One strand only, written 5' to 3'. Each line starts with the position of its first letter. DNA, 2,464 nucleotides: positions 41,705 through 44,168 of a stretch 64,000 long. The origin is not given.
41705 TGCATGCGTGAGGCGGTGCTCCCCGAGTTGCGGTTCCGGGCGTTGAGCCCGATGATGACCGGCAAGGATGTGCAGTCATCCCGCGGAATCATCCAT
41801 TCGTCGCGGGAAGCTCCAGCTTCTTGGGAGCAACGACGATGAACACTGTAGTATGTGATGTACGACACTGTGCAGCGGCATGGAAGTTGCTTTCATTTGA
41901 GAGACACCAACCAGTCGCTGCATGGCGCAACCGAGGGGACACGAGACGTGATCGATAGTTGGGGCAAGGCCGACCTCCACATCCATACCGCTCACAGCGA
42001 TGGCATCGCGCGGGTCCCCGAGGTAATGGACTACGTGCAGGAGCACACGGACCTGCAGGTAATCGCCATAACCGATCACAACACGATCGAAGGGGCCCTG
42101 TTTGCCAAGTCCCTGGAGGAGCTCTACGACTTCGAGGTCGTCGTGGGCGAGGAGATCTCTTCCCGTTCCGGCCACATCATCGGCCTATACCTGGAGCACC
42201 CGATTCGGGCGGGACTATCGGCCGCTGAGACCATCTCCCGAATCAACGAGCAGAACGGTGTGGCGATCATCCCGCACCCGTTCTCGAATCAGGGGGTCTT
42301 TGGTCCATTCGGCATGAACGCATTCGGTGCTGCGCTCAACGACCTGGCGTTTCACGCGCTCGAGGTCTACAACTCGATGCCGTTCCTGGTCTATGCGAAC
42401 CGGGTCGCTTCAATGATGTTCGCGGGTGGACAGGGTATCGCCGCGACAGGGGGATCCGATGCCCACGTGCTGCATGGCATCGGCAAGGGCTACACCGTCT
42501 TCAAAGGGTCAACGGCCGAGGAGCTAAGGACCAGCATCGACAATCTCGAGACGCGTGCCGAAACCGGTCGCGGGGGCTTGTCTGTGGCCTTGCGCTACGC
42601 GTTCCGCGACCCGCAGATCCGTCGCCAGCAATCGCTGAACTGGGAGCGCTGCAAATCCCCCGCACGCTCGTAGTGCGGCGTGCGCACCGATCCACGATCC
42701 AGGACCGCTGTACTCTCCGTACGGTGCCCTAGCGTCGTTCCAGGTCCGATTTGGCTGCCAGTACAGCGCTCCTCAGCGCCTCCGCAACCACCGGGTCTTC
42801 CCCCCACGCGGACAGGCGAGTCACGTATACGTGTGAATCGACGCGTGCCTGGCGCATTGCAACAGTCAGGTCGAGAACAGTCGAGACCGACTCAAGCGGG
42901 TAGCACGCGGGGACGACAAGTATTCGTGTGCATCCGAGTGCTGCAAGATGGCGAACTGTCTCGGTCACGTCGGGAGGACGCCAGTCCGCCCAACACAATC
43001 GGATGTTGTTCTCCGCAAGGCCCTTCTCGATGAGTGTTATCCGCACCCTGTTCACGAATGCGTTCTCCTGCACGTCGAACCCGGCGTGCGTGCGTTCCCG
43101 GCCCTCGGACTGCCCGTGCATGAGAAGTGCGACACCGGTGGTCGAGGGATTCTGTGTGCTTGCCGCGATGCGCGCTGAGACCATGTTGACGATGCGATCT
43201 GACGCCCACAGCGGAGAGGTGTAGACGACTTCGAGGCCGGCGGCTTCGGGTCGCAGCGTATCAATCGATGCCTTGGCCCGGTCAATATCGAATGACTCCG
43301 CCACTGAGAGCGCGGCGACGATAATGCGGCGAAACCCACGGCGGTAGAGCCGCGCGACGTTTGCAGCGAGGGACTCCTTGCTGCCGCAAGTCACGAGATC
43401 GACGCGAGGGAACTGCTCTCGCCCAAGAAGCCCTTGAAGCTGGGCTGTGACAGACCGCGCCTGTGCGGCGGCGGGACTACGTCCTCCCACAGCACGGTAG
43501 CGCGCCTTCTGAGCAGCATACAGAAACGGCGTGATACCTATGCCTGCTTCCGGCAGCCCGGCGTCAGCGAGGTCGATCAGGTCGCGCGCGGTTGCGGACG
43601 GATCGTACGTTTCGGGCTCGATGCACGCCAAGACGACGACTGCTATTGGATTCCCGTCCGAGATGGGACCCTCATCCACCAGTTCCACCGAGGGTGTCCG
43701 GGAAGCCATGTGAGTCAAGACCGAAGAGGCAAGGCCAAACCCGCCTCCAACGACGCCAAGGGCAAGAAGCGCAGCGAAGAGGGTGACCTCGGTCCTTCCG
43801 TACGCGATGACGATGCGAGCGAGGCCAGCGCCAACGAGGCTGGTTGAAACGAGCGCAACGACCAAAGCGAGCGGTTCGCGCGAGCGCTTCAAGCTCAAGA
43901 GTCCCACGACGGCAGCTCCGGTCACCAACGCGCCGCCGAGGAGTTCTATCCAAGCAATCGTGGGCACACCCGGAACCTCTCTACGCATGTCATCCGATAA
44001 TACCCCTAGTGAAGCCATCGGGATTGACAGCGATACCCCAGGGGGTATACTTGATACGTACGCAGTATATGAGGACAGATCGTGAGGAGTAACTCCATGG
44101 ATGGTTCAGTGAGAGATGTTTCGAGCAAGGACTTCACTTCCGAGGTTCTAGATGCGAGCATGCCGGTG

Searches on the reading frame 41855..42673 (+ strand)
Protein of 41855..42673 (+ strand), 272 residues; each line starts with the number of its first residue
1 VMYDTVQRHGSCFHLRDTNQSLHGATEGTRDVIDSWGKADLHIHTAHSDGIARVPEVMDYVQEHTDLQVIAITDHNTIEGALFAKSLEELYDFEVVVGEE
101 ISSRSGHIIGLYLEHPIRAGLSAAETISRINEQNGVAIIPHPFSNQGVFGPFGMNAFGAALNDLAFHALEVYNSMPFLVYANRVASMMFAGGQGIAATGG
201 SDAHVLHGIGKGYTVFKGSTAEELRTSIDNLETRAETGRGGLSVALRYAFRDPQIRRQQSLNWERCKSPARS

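Call 7: search_protein_families(library=pfam, proteins=[window:41855-42673:+], max_evalue=0.01)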
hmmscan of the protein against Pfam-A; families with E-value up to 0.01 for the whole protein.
window:41855-42673:+ (272 aa): 2 families
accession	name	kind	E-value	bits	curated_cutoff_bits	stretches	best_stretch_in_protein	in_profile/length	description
PF13263.12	PHP_C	-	2.7e-09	36.9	21.3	1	189-230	10-53/56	PHP-associated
PF02811.25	PHP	-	1.5e-05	25.8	26.4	1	40-102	1-64/164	PHP domain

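Call 8: search_protein_families(library=ncbifam, proteins=[window:41855-42673:+], max_evalue=0.01)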
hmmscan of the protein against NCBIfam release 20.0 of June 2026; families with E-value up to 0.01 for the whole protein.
window:41855-42673:+ (272 aa): 11 families
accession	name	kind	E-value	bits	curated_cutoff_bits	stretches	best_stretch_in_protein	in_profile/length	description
NF038032.1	CehA_McbA_metalo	domain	1.9e-24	86.7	80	1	36-215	2-192/315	CehA/McbA family metallohydrolase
NF041577.1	nside_bi_sphtase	equivalog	2.5e-09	36.7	400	1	38-114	3-82/276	3',5'-nucleoside bisphosphate phosphatase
NF045780.1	TrlF_fam_ATP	equivalog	2.4e-08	33.2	350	1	36-110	5-94/944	TrlF family AAA-like ATPase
NF041661.1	Cycl_ph_dihydrol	equivalog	5.3e-07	29.2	500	1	40-113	1-79/259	phosphoribosyl 1,2-cyclic phosphate 1,2-diphosphodiesterase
NF047791.1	RNaseRnm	equivalog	5.6e-07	29.1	375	1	39-113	3-82/275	RNase RNM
NF042955.1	Ppl_antiphage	equivalog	3e-05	22.2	1000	1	121-220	130-222/882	anti-phage protein Ppl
NF006251.0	PRK08392.1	equivalog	0.00014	21.4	212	1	39-77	2-39/216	hypothetical protein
NF006375.0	PRK08609.1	equivalog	0.00024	19.8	426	1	29-76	327-373/571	DNA polymerase/3'-5' exonuclease PolX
NF005928.0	PRK07945.1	equivalog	0.0012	18.2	250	1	26-76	88-136/337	PHP domain-containing protein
NF004981.0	PRK06361.1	equivalog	0.002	17.5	117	1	39-102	2-72/217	histidinol phosphate phosphatase domain-containing protein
NF045781.1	Spaf1101_AAA_ATP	equivalog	0.0058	15.1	475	0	66-113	105-162/836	Spaf_1101 family AAA-like ATPase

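Call 69: search_protein_families(library=padloc, proteins=[window:41855-42673:+], max_evalue=0.001)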
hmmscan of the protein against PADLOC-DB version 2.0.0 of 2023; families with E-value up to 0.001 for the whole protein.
window:41855-42673:+ (272 aa): 2 families
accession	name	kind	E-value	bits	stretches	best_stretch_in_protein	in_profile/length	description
PDLC04680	PDC-M49A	-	8.8e-07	25.9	1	38-134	3-101/674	-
PDLC04678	PDC-M49A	-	2.8e-05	20.6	1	38-131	4-100/681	-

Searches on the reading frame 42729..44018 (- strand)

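Call 7: search_protein_families(library=pfam, proteins=[window:42729-44018:-], max_evalue=0.01)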
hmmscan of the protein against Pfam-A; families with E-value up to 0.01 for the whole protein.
window:42729-44018:- (429 aa): 2 families
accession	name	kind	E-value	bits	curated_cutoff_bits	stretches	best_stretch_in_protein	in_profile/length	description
PF00762.24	Ferrochelatase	-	8.2e-12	45.2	27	1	162-420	46-314/317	Ferrochelatase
PF01903.22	CbiX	-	2.2e-07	31.5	22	1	330-416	19-105/106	CbiX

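Call 8: search_protein_families(library=ncbifam, proteins=[window:42729-44018:-], max_evalue=0.01)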
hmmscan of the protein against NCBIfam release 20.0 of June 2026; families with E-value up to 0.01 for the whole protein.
window:42729-44018:- (429 aa): 4 families
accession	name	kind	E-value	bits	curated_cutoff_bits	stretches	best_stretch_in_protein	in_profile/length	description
NF000689.1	PRK00035.2-1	equivalog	3.5e-07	29.5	408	1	171-419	41-307/311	ferrochelatase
TIGR00109.1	hemH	equivalog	5.8e-05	22.7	124.6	1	169-419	58-317/322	ferrochelatase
NF033198.0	F430_CfbA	equivalog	0.00015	21.7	120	0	328-371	23-66/122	sirohydrochlorin nickelochelatase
NF002090.2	PRK00923.1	subfamily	0.00028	20.9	120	0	330-370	26-66/129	sirohydrochlorin nickelochelatase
